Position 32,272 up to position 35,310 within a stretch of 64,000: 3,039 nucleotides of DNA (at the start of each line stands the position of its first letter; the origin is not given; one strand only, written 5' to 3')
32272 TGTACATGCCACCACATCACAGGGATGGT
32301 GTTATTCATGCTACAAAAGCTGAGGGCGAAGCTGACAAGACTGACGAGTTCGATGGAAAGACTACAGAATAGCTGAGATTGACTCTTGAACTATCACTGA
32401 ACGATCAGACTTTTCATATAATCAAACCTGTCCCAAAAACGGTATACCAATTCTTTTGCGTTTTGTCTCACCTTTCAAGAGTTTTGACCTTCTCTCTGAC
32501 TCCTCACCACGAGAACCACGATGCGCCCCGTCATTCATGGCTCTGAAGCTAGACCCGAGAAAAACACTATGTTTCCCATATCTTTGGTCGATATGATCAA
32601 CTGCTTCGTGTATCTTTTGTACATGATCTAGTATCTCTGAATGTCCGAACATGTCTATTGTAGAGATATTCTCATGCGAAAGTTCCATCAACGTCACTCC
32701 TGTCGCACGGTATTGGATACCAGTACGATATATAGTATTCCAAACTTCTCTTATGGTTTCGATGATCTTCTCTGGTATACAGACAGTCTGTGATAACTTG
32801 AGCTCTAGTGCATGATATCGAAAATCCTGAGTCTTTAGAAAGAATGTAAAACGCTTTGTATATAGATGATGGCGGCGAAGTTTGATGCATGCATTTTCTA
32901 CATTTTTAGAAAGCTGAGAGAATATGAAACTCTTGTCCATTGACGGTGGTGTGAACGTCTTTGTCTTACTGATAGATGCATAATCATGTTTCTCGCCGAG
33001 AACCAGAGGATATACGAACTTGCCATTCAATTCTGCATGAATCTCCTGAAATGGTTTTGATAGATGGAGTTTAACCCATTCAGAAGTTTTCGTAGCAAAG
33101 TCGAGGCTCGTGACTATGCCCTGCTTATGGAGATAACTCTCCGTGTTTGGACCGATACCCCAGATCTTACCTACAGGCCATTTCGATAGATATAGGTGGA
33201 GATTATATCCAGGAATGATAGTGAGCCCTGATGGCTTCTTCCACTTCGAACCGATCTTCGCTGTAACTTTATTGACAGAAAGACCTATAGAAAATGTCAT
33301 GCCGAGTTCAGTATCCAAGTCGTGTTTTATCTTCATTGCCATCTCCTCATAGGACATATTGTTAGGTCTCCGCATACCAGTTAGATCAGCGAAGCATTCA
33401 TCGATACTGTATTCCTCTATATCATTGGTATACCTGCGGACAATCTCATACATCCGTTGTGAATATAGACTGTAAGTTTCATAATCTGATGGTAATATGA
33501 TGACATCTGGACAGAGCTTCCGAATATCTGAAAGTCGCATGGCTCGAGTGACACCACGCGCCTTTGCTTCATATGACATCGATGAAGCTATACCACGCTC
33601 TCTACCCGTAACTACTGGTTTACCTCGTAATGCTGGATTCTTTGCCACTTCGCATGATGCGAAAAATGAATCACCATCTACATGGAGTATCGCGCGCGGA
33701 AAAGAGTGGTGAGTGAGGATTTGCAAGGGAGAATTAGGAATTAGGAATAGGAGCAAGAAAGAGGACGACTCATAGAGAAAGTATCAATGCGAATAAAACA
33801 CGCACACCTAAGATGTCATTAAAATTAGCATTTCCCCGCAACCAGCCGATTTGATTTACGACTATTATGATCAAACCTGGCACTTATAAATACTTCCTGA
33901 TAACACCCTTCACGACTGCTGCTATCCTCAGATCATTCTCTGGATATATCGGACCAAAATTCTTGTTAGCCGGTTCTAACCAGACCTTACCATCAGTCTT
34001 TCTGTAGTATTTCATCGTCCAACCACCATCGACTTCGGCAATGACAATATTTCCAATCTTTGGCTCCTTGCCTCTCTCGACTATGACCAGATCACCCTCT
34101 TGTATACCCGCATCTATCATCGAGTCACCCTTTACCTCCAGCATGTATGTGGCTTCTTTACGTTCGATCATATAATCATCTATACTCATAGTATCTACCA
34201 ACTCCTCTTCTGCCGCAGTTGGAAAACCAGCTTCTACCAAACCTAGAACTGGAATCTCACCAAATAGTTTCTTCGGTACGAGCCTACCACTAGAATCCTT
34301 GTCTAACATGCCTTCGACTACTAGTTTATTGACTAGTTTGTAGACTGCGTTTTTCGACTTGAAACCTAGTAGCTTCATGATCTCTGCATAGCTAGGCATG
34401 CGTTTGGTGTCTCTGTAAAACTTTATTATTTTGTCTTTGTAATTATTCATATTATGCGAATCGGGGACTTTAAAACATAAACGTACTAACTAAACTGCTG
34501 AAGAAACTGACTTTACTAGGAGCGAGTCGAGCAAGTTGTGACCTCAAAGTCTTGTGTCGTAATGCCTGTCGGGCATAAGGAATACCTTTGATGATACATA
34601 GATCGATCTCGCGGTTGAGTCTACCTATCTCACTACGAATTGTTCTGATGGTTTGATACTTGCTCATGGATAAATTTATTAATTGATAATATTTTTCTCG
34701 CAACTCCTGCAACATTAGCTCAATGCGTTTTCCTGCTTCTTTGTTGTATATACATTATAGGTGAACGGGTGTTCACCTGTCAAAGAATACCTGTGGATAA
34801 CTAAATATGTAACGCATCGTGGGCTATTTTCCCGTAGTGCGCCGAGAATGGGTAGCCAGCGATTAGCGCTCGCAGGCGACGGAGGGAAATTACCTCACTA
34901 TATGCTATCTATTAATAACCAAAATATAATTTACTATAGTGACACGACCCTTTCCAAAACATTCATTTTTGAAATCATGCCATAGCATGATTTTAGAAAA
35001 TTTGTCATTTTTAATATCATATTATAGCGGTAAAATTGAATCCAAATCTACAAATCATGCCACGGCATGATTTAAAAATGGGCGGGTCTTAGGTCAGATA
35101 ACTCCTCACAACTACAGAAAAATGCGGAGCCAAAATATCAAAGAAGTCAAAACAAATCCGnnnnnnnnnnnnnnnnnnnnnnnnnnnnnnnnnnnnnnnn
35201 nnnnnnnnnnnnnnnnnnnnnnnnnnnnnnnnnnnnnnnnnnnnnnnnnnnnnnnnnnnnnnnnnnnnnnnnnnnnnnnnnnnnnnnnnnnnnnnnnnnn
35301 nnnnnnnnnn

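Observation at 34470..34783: Textbook SOS promoter: a LexA box forms the spacer of a consensus promoter and drives an 81-aa ORF ahead of lexA-dinB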

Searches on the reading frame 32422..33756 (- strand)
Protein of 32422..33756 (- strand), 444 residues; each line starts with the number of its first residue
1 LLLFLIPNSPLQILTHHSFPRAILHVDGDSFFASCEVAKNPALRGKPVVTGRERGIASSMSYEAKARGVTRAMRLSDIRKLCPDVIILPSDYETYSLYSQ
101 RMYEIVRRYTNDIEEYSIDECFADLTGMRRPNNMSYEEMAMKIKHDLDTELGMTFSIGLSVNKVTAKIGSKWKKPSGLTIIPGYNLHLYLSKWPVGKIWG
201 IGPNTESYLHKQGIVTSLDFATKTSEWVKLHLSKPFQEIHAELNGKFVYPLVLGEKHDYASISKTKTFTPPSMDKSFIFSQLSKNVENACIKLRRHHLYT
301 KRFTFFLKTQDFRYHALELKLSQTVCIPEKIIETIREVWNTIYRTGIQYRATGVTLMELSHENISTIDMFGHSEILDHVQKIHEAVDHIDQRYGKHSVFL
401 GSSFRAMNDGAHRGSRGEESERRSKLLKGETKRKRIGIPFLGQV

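Call 7: search_protein_families(library=pfam, proteins=[window:32422-33756:-], max_evalue=1)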
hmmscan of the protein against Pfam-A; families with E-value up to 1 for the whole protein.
window:32422-33756:- (444 aa): 5 families
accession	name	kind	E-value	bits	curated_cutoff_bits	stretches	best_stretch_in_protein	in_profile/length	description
PF00817.25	IMS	-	9.5e-45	152.6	23.2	1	26-170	1-147/148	impB/mucB/samB family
PF11799.13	IMS_C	-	1.3e-13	51.7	20.7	1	261-366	3-106/109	impB/mucB/samB family C-terminal domain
PF18639.7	Longin_2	-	0.00012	22.5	27.3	1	275-360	44-126/159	Yeast longin domain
PF11798.14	IMS_HHH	-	0.0046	17.6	24.4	1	188-214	6-32/32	IMS family HHH motif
PF13438.11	DUF4113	-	0.053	14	24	1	381-403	2-24/51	Domain of unknown function (DUF4113)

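Call 8: search_protein_families(library=ncbifam, proteins=[window:32422-33756:-], max_evalue=1)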
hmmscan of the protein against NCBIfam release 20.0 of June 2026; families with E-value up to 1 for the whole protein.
window:32422-33756:- (444 aa): 10 families
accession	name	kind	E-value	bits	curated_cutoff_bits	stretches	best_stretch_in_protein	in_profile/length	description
NF002751.0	PRK02794.1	equivalog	1.3e-63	215.4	371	1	21-407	38-421/425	DNA polymerase IV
NF002492.0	PRK01810.1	equivalog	5.8e-62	209.7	399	1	20-404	9-395/412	DNA polymerase IV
NF002677.0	PRK02406.1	equivalog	7.3e-61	206.2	256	1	20-362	5-346/357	DNA polymerase IV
NF002848.0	PRK03103.1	subfamily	1.1e-59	202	381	1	21-413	4-401/410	DNA polymerase IV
NF002882.0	PRK03348.1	equivalog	1e-56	192.7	389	1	21-385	5-368/461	DNA polymerase IV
NF010731.0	PRK14133.1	equivalog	7.1e-55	186.6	362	1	21-370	3-347/352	DNA polymerase IV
NF003015.0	PRK03858.1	subfamily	6.6e-54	183.5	367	1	22-401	8-383/399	DNA polymerase IV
NF002883.0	PRK03352.1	equivalog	8.6e-39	133.7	330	1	20-342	4-326/347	DNA polymerase IV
NF002955.0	PRK03609.1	subfamily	5.8e-38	130.9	431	1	26-400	5-391/422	translesion error-prone DNA polymerase V subunit UmuC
NF002292.0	PRK01216.1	equivalog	8.9e-34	117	339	1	23-294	3-277/351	DNA polymerase IV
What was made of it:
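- Checked: The next gene (32422-33756) has IMS and IMS_C Y-family polymerase domains (calls 7, 8).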

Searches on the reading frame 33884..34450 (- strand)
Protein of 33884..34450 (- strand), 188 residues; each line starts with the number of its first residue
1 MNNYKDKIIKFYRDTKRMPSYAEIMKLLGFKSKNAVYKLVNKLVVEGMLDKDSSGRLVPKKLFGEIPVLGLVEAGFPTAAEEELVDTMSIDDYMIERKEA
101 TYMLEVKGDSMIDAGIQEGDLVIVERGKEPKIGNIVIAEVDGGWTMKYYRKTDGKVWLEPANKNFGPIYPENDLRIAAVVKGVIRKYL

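Call 7: search_protein_families(library=pfam, proteins=[window:33884-34450:-], max_evalue=1)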
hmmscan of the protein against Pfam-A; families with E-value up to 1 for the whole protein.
window:33884-34450:- (188 aa): 5 families
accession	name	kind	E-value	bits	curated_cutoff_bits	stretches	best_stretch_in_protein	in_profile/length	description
PF00717.28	Peptidase_S24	-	2.5e-27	95.3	23.3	1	67-180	1-115/116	Peptidase S24-like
PF01726.22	LexA_DNA_bind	-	0.0015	18.7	23.7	1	14-52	21-59/65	LexA DNA binding domain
PF09373.15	PMBR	-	0.019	15.4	24.9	1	7-23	16-32/33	Pseudomurein-binding repeat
PF13730.12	HTH_36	-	0.031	14.5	25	1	19-44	26-50/55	Helix-turn-helix domain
PF05481.17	Myco_19_kDa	-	0.14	12.9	23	1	110-161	33-85/117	Mycobacterium 19 kDa lipoprotein antigen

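Call 8: search_protein_families(library=ncbifam, proteins=[window:33884-34450:-], max_evalue=1)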
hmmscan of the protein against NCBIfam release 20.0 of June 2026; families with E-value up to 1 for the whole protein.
window:33884-34450:- (188 aa): 4 families
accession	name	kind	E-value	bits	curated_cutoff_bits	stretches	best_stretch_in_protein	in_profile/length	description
TIGR00498.1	lexA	equivalog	1.3e-37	129.3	110.95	1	13-186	20-201/203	transcriptional repressor LexA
NF007621.2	PRK10276.1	subfamily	4.8e-31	107.2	110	1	73-185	1-115/115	translesion error-prone DNA polymerase V autoproteolytic subunit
NF051876.1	transXXX_HumD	equivalog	2.3e-11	43.8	120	1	75-184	2-111/129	HumD family translesion DNA polymerase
NF041423.1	MobC_subf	subfamily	0.0048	16.2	200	1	19-76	31-83/240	MobC family replication-relaxation protein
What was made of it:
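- On LexA-regulated (SOS) promoter or operon: TIGR00498 scores 129 bits against a cutoff of 111 (call 8).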

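Call 89: search_protein_families(library=padloc, proteins=[window:33884-34450:-], max_evalue=1)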
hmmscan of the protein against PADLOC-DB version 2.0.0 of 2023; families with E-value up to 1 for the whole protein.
window:33884-34450:- (188 aa): 1 family
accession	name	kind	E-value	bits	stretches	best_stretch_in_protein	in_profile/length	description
PDLC02976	WH_III-A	-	0.00013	20.6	1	3-54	2-53/104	-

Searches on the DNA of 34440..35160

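Call 82: search_rna_families(source=window, start=34440, end=35160, threshold=evalue, max_evalue=1)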
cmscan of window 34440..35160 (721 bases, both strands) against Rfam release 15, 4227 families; matches with E-value up to 1: 16.
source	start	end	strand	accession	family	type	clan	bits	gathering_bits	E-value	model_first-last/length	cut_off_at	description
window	34959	35081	-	RF04112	MIR5512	Gene; miRNA;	-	31.1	139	0.00084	1-132/132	no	MIR5512 microRNA precursor family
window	34954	35092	-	RF04228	MIR6140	Gene; miRNA;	-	28.3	140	0.0045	1-165/165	no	MIR6140 microRNA precursor family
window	34961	35083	+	RF04112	MIR5512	Gene; miRNA;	-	27.6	139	0.0065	1-132/132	no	MIR5512 microRNA precursor family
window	34960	35083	+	RF04172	MIR8675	Gene; miRNA;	-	26.7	90.8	0.0079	1-95/95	no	MIR8675 microRNA precursor family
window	34963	35081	-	RF04205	MIR2606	Gene; miRNA;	-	25.4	139.7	0.22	1-165/165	no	MIR2606 microRNA precursor family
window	34951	35094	-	RF04174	MIR4208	Gene; miRNA;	-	24.7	140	0.24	1-191/191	no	MIR4208 microRNA precursor family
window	34974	35071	-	RF04213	MIR7807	Gene; miRNA;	-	24.2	90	0.021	1-134/134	no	MIR7807 microRNA precursor family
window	34963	35082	-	RF04172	MIR8675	Gene; miRNA;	-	24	90.8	0.044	1-95/95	no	MIR8675 microRNA precursor family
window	34971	35074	+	RF00906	MIR1120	Gene; miRNA;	-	23.7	86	0.036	1-87/87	no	MIR1120/MIR1122 microRNA precursor family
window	34960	35084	-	RF04202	MIR5380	Gene; miRNA;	-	23.4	150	0.045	1-137/137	no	MIR5380 microRNA precursor family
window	34964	35080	-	RF04128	MIR8562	Gene; miRNA;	-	21.9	211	0.12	1-242/242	no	MIR8562 microRNA precursor family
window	34969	35077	-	RF02516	MIR393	Gene; miRNA;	-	21.6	60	0.049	1-126/126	no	mir-393 microRNA precursor family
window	34973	35072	+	RF04134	MIR7504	Gene; miRNA;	-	21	83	0.58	1-124/124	no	MIR7504 microRNA precursor family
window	34956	35090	+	RF04097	MIR2630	Gene; miRNA;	-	19.8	144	0.19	57-172/229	no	MIR2630 microRNA precursor family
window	34961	35083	-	RF01005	MIR530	Gene; miRNA;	-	19.3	85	0.57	1-172/172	no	MIR530 microRNA precursor family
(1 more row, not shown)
